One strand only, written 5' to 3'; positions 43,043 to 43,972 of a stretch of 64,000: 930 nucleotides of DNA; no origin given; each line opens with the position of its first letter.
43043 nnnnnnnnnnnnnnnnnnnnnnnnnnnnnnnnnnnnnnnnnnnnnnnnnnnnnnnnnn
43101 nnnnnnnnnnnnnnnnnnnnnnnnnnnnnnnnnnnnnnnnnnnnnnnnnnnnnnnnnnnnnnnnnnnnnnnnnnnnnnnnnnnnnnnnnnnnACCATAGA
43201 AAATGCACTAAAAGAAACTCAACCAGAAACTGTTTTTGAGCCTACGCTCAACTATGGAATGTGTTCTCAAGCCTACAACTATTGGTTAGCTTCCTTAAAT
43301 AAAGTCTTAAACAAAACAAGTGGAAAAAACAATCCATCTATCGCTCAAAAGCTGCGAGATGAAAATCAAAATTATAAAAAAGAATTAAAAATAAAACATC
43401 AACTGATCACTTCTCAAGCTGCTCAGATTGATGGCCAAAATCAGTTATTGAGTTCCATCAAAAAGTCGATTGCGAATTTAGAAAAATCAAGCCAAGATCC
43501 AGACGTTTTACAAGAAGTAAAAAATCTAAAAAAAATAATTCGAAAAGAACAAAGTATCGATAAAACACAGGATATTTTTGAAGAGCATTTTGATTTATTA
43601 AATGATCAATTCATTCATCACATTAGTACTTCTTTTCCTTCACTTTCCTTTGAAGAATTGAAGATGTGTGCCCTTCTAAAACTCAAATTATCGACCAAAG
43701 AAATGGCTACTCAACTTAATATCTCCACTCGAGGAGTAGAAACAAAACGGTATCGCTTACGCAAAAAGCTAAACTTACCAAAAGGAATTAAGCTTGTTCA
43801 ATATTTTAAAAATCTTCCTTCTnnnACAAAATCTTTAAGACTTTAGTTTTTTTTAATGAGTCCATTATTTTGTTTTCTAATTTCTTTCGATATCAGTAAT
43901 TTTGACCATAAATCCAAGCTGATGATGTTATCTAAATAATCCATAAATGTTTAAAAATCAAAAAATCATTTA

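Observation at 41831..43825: Xylulokinase paralog fused to a LuxR-type DNA-binding domain: a candidate sugar-kinase-derived one-component regulator of the xylose locus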

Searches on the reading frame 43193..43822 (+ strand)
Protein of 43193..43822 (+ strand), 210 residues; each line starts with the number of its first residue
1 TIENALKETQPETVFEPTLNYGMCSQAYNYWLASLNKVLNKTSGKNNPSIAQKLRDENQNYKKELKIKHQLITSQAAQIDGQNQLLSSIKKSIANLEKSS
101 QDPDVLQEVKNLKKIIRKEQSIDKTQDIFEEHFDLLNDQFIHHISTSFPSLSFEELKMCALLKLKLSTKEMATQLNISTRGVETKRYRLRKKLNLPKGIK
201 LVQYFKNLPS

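Call 15: find_related_loci(query=A1, collection=genome_contigs, flank=10000)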
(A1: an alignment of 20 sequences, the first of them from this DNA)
Query A1 (210 aa) in genome_contigs; peptide patterns used: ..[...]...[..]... (x = any residue, [..] = any of these).
271 stretches matched a pattern; 270 encode a relative of the query (tblastn E <= 1e-3); the best 80 are kept; 80 distinct loci.
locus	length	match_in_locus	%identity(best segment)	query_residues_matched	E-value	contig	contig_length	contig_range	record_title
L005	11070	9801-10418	44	1-208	5e-58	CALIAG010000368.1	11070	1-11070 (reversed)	MAG: uncultured Saprospiraceae bacterium isolate R3_Bin_METABAT__267_1 genome assembly, contig: c_000000615464, whole ge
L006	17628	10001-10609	47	1-208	2e-54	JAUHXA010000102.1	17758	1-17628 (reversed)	MAG: Bacteroidia bacterium isolate 2_bin.42 NODE_2096_length_17758_cov_53.307300, whole genome shotgun sequence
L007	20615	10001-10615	43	1-207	1e-51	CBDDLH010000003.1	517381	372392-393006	MAG: Saprospiraceae bacterium isolate b9cdf043-2629-4f78-a2b9-f17c96e56062 genome assembly, contig: contig_3, whole geno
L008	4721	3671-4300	44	1-210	2e-48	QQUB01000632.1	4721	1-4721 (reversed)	MAG: Bacteroidetes bacterium isolate BCD1 5160, whole genome shotgun sequence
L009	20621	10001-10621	42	2-208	6e-48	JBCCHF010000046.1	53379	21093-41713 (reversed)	MAG: Bacteroidota bacterium isolate P01_B01_bin.60 k141_3576355_length_53379_cov_15.7098, whole genome shotgun sequence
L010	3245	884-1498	44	1-206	1e-47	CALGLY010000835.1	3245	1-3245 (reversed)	MAG: uncultured Saprospiraceae bacterium isolate L2_Bin_Bin_99_sub_1 genome assembly, contig: c_000001339762, whole geno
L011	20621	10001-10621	43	1-208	1e-47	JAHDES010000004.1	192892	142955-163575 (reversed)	MAG: Saprospiraceae bacterium isolate MAG-187 RZ_161, whole genome shotgun sequence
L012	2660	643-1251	45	2-205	4e-46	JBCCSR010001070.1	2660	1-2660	MAG: Bacteroidota bacterium isolate P01_D01_bin.60 k141_366083_length_2660_cov_7.0000, whole genome shotgun sequence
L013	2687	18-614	44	2-205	2e-44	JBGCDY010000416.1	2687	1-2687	MAG: Chitinophagales bacterium isolate SGMAG-61 contig416, whole genome shotgun sequence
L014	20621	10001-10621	40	1-208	2e-44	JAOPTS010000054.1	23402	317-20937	MAG: Reichenbachiella sp. isolate tPB_Bact1 H3element_contig_958, whole genome shotgun sequence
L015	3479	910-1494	42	1-197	6e-44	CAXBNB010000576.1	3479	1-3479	MAG TPA_asm: uncultured Reichenbachiellaceae bacterium isolate ERR2762135_concoct_116 genome assembly, contig: ERZ342183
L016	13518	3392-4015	40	1-210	4e-44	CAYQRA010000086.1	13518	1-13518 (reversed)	MAG TPA_asm: uncultured Saprospiraceae bacterium isolate SRP065251_co2_7 genome assembly, contig: NODE_3371_length_13518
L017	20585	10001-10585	41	1-197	4e-43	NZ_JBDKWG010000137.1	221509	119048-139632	Reichenbachiella sp. MALMAid0571 k141_127, whole genome shotgun sequence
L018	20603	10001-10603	40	1-206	7e-43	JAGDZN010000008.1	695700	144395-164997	MAG: Reichenbachiella sp. isolate FR12bac6 FR12DL_contig_1517, whole genome shotgun sequence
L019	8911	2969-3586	37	1-208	5e-41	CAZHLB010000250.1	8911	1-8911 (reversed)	MAG TPA_asm: uncultured Saprospiraceae bacterium isolate binchicken_co248_181 genome assembly, contig: NODE_11637_length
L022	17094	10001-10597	37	1-205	2e-39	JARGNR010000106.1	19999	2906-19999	MAG: Saprospiraceae bacterium isolate bin_bo_oilr1.014 NODE_1429_length_19999_cov_7.449108, whole genome shotgun sequenc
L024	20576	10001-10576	38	1-197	4e-39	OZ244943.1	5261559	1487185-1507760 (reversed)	MAG: Reichenbachiella sp. isolate a3e05d79-69d8-4949-a7ba-618a7e226566 genome assembly, chromosome: 1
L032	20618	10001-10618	34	1-208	1e-35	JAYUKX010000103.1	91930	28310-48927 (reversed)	MAG: Chitinophagales bacterium isolate GFS_9293 GFS_9293_102, whole genome shotgun sequence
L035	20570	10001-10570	38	1-209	8e-35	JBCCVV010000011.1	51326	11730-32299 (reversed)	MAG: Bacteroidota bacterium isolate P01_E01_bin.46 k141_1786312_length_51326_cov_16.0000, whole genome shotgun sequence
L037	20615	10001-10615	37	1-208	1e-34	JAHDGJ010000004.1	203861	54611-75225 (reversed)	MAG: Saprospiraceae bacterium isolate MAG-43 RZ_140, whole genome shotgun sequence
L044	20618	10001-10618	31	1-208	9e-33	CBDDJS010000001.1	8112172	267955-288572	MAG: Cyclobacteriaceae bacterium isolate d21af01f-eab0-4d9f-837c-ab493740b03f genome assembly, contig: contig_1, whole g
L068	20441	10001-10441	35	58-204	1e-26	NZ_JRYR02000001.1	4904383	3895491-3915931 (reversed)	Flammeovirga pacifica strain WPAGA1 Scaffold1, whole genome shotgun sequence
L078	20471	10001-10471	31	52-208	5e-25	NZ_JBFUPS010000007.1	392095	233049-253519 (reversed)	Chitinophaga sp. RCC_12 NODE_7_length_392095_cov_88.483100, whole genome shotgun sequence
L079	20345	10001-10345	41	94-208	1e-24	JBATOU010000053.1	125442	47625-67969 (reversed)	MAG: Ferruginibacter sp. isolate MFD10472_ilm_asm_bin11 k127_146410, whole genome shotgun sequence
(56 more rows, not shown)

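Call 50: search_protein_families(library=pfam, proteins=[L037:10835-13897:+, L032:11045-14320:+, L018:10753-14160:+, L024:10614-11984:+, L014:11841-13637:+, L044:10948-13452:+, L022:11131-14388:+, L019:4990-7380:+, L035:6453-8627:+], max_evalue=0.00001)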
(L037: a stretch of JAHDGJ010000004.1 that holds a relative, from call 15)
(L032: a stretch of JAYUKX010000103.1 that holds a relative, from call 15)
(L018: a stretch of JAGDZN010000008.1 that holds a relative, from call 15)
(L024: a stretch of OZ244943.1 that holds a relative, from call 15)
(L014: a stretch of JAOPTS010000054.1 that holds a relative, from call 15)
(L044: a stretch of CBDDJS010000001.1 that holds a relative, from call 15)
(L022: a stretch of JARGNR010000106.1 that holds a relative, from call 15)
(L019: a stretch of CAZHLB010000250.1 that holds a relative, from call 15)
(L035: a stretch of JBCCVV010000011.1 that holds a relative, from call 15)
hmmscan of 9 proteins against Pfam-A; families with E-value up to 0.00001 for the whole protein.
L037:10835-13897:+ (1021 aa): 2 families
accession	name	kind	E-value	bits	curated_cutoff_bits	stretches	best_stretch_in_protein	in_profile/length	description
PF13715.12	CarbopepD_reg_2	-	5.7e-17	62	32.2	1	39-122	1-88/88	CarboxypepD_reg-like domain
PF07715.20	Plug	-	3.6e-14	53.6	23.9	1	132-234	4-107/107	TonB-dependent Receptor Plug Domain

L032:11045-14320:+ (1092 aa): 4 families
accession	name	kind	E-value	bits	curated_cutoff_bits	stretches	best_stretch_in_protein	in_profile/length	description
PF07715.20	Plug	-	8.6e-20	71.7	23.9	1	124-231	2-107/107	TonB-dependent Receptor Plug Domain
PF13715.12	CarbopepD_reg_2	-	1.3e-14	54.4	32.2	1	36-116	1-88/88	CarboxypepD_reg-like domain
PF00593.30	TonB_dep_Rec_b-barrel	-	3.8e-12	47.3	27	1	450-843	42-364/436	TonB dependent receptor-like, beta-barrel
PF13620.12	CarboxypepD_reg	-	2.2e-08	34.7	32.3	1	36-103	2-80/82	Carboxypeptidase regulatory-like domain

L018:10753-14160:+ (1136 aa): 2 families
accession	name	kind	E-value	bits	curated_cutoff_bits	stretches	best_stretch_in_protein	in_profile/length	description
PF14592.12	Chondroitinas_B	-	2.7e-50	172.1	24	1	408-800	1-385/426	Chondroitinase B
PF18998.6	Flg_new_2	-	1.8e-29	101.9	23.6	3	989-1055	2-70/73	Divergent InlB B-repeat domain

L024:10614-11984:+ (457 aa): 2 families
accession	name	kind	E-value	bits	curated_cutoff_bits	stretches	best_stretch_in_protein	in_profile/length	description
PF00295.23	Glyco_hydro_28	-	8.2e-24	84.7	22.9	1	110-387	39-308/324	Glycosyl hydrolases family 28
PF12708.12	Pect-lyase_RHGA_epim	-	1.4e-13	51.5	27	1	31-76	2-50/213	Rhamnogalacturonase A/epimerase, pectate lyase-like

L014:11841-13637:+ (599 aa): 4 families
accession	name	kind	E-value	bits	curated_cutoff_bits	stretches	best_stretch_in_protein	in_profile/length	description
PF12806.12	Acyl-CoA_dh_C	-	3.7e-26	92.1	30.3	1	468-593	2-123/124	Acetyl-CoA dehydrogenase C-terminal like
PF00441.29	Acyl-CoA_dh_1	-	3e-17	63.6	22.4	1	284-449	1-143/150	Acyl-CoA dehydrogenase, C-terminal domain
PF02770.24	Acyl-CoA_dh_M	-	1.4e-12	48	33.3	1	161-269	2-94/97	Acyl-CoA dehydrogenase, middle domain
PF02771.21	Acyl-CoA_dh_N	-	2.3e-09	38.1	22.9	1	38-155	5-112/113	Acyl-CoA dehydrogenase, N-terminal domain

L044:10948-13452:+ (835 aa): 3 families
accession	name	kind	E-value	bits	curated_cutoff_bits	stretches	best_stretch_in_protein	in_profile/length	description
PF00015.26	MCPsignal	-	4.2e-40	137.8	34.6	1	600-775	2-163/172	Methyl-accepting chemotaxis protein (MCP) signalling domain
PF00672.30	HAMP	-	1.9e-14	54.1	25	0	338-391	1-52/53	HAMP domain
PF18947.5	HAMP_2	-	9e-12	45.2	24.3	1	459-516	3-60/67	HAMP domain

L022:11131-14388:+ (1086 aa): 3 families
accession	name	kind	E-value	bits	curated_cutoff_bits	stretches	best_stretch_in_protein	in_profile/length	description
PF07715.20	Plug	-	1.8e-21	77.1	23.9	1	121-225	2-107/107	TonB-dependent Receptor Plug Domain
PF13715.12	CarbopepD_reg_2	-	3.6e-16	59.4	32.2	1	33-113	1-88/88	CarboxypepD_reg-like domain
PF13620.12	CarboxypepD_reg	-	1.5e-08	35.3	32.3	1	32-102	1-81/82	Carboxypeptidase regulatory-like domain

L019:4990-7380:+ (797 aa): 3 families
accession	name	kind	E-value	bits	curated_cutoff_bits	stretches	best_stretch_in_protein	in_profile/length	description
PF00933.27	Glyco_hydro_3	-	4.6e-69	233.7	27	1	64-397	1-314/316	Glycosyl hydrolase family 3 N terminal domain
PF01915.27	Glyco_hydro_3_C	-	3.5e-52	177.7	31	1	437-678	1-200/200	Glycosyl hydrolase family 3 C-terminal domain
PF14310.12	Fn3-like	-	3.9e-31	107.4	25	1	715-784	1-71/71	Fibronectin type III-like domain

L035:6453-8627:+ (725 aa): 3 families
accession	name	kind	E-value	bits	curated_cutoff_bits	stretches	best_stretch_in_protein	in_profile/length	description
PF00933.27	Glyco_hydro_3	-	1.2e-45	156.8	27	1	62-326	60-312/316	Glycosyl hydrolase family 3 N terminal domain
PF01915.27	Glyco_hydro_3_C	-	2.9e-45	155.2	31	1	369-598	1-200/200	Glycosyl hydrolase family 3 C-terminal domain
PF14310.12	Fn3-like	-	5.7e-14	52.4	25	1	635-703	1-70/71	Fibronectin type III-like domain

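Call 65: search_protein_families(library=pfam, proteins=[L068:5429-7321:-, L068:3793-5415:-, L068:262-3366:-, L068:10594-11982:-, L078:5710-7437:-, L078:4420-5634:-, L078:10684-11832:+, L079:5921-7231:-, L079:4300-5910:-, L079:10556-11275:-], max_evalue=0.00001)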
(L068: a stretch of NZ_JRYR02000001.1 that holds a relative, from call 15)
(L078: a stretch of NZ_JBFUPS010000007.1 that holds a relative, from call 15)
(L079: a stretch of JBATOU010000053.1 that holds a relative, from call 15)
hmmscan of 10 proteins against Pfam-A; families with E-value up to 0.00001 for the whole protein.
L068:5429-7321:- (630 aa): 3 families
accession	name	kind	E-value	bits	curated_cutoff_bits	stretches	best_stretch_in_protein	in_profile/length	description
PF00083.30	Sugar_tr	-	7.4e-109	365.1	22.3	2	13-343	3-336/452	Sugar (and other) transporter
PF07690.21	MFS_1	-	2e-34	119.5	33.4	1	15-343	1-291/347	Major Facilitator Superfamily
PF06609.19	TRI12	-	5.4e-06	25.6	23.2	1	55-217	86-242/599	Fungal trichothecene efflux pump (TRI12)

L068:3793-5415:- (540 aa): 2 families
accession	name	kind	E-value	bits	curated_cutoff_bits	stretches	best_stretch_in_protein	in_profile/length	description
PF04616.20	Glyco_hydro_43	-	1.6e-92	310.3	32.2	1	4-294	1-288/288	Glycosyl hydrolases family 43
PF17851.8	GH43_C2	-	1.1e-49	169.4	22.7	1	324-527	3-203/203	Beta xylosidase C-terminal Concanavalin A-like domain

L068:262-3366:- (1034 aa): 4 families
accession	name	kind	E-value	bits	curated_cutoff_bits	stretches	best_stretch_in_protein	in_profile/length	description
PF13715.12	CarbopepD_reg_2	-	2.3e-19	69.7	32.2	1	41-120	1-88/88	CarboxypepD_reg-like domain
PF07715.20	Plug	-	7.9e-17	62.2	23.9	1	128-233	2-107/107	TonB-dependent Receptor Plug Domain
PF00593.30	TonB_dep_Rec_b-barrel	-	4.9e-16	60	27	1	436-987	54-436/436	TonB dependent receptor-like, beta-barrel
PF13620.12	CarboxypepD_reg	-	1.9e-07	31.7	32.3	1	41-108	2-81/82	Carboxypeptidase regulatory-like domain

L068:10594-11982:- (462 aa): 1 family
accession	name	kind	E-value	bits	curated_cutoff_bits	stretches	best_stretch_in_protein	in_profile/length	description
PF02233.22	PNTB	-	4.6e-172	573.5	31.7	1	8-457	3-455/456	NAD(P) transhydrogenase beta subunit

L078:5710-7437:- (575 aa): 3 families
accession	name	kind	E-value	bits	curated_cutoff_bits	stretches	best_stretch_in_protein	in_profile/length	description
PF00150.24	Cellulase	-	4.3e-31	108.8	23.5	1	86-345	15-270/272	Cellulase (glycosyl hydrolase family 5)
PF03422.21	CBM_6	-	7.7e-07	29.9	28.9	1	468-564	8-112/125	Carbohydrate binding module (family 6)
PF18099.7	CBM_35_2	-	9.1e-07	29.4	23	1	468-562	2-102/112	Carbohydrate binding module (family 35)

L078:4420-5634:- (404 aa): 4 families
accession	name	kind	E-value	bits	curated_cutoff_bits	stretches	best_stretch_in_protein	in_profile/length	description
PF00722.28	Glyco_hydro_16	-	2.6e-21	76.3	22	1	82-253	8-160/175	Glycosyl hydrolases family 16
PF03935.22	SKN1_KRE6_Sbg1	-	3.6e-14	52.5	30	2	46-154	113-229/501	Beta-glucan synthesis-associated protein SKN1/KRE6/Sbg1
PF25490.1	DUF7910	-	1.9e-08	34.9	35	0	326-390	7-76/140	Domain of unknown function (DUF7910)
PF06268.19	Fascin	-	4.1e-07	30.6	23.1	0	287-361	36-107/108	Fascin domain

L078:10684-11832:+ (383 aa): 3 families
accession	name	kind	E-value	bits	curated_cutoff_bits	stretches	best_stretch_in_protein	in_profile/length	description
PF07690.21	MFS_1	-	3e-49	168.2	33.4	1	1-331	14-346/347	Major Facilitator Superfamily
PF00083.30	Sugar_tr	-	2.4e-13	50.2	22.3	1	19-161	47-194/452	Sugar (and other) transporter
PF05977.19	MFS_3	-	3e-06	26.4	27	1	19-362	51-390/524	Transmembrane secretion effector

L079:5921-7231:- (436 aa): 0 families

L079:4300-5910:- (536 aa): 3 families
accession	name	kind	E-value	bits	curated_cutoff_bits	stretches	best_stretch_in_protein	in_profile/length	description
PF18962.6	Por_Secre_tail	-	7e-13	49.1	27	1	465-534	1-74/75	Secretion system C-terminal sorting domain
PF00041.27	fn3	-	2.8e-08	34.3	25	0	41-105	12-72/84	Fibronectin type III domain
PF25059.1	FN3_DSCAM-DSCAML_C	-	1.2e-06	29.2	39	0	41-104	4-67/89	DSCAM/DSCAML C-terminal Fn3-like domain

L079:10556-11275:- (239 aa): 0 families

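Call 75: predict_structure(alignment_id=A1)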
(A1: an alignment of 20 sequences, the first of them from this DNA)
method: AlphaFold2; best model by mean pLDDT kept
length: 210 residues; sequences in the alignment: 20
mean_pLDDT: 78.0   pTM: 0.42
mean pLDDT of the five models: 78.0, 77.4, 76.9, 73.3, 73.3
residues with pLDDT >= 90: 32; 70-90: 123; 50-70: 55; < 50: 0
segments of 3 or more residues with pLDDT < 50: none
pLDDT, mean of each block of 10 residues (from residue 1): 63 64 83 79 60 80 84 71 74 77 79 69 58 71 88 89 90 91 95 90 82
secondary structure, 60 per line:
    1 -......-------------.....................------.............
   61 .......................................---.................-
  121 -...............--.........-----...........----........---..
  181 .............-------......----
elements in order: H2-7 H21-41 H48-99 H103-119 H122-136 H139-147 H153-163 H168-175 H179-193 H201-206

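Call 77: fold_search(model_id=the predicted structure, library=pdb)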
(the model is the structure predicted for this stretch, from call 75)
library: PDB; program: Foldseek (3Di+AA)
matches with E <= 10: 382; with E <= 0.001: 0
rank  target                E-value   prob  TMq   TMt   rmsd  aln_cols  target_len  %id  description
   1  3kln_B                2.3e-02  0.99  0.27  0.26  15.8       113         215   22  Vibrio cholerae VpsT (released 2010-02-09)
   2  1yio                  2.4e-02  1.00  0.24  0.25  14.6       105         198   20  Crystallographic structure of response regulator StyR from Pseudomonas fluorescens (released 2005-09-27)
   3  3kln_A                4.7e-02  0.98  0.26  0.26  15.9       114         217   24  Vibrio cholerae VpsT (released 2010-02-09)
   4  4gvp_A                5.0e-02  0.99  0.25  0.25  13.6       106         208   16  Crystal Structure of the Response Regulator Protein VraR from Staphylococcus aureus (released 2013-05-08)
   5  8a5r                  6.4e-02  1.00  0.26  0.27   3.2        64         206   28  Crystal structure of light-activated DNA-binding protein EL222 from Erythrobacter litoralis crystallized and measured in (released 2023-07-05)
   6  3kln_C                7.6e-02  0.96  0.27  0.27  16.1       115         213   23  Vibrio cholerae VpsT (released 2010-02-09)
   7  3klo_B                8.6e-02  0.96  0.26  0.26  15.8       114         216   24  Vibrio cholerae VpsT bound to c-di-GMP (released 2010-02-09)
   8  5o8y_C                1.2e-01  1.00  0.25  0.26   2.2        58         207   24  Conformational dynamism for DNA interaction in Salmonella typhimurium RcsB response regulator. (released 2017-11-15)
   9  5xt2_E                1.2e-01  0.94  0.26  0.27  13.6        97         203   21  Crystal structures of full-length FixJ from B. japonicum crystallized in space group P212121 (released 2018-05-23)
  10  4wt0_A                1.2e-01  1.00  0.25  0.72   2.2        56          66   23  Crystal structure of the DNA binding domains of LiaRD191N from E. faecalis (released 2015-05-06)
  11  5xt2_B                1.2e-01  0.93  0.25  0.26  15.5        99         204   22  Crystal structures of full-length FixJ from B. japonicum crystallized in space group P212121 (released 2018-05-23)
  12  4wul_A                1.3e-01  1.00  0.25  0.73   2.3        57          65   23  Crystal structure of E. faecalis DNA binding domain LiaRD191N complexed with 26bp DNA (released 2015-05-06)
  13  1zlj_A                1.6e-01  1.00  0.25  0.70   2.3        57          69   21  Crystal Structure of the Mycobacterium tuberculosis Hypoxic Response Regulator DosR C-terminal Domain (released 2006-01-31)
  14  4wsz_A                1.6e-01  1.00  0.25  0.72   2.2        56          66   23  Crystal structure of the DNA binding domains of wild type LiaR from E. faecalis (released 2015-05-06)
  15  7ve4                  1.6e-01  1.00  0.25  0.71   2.2        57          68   23  C-terminal domain of VraR (released 2022-05-18)
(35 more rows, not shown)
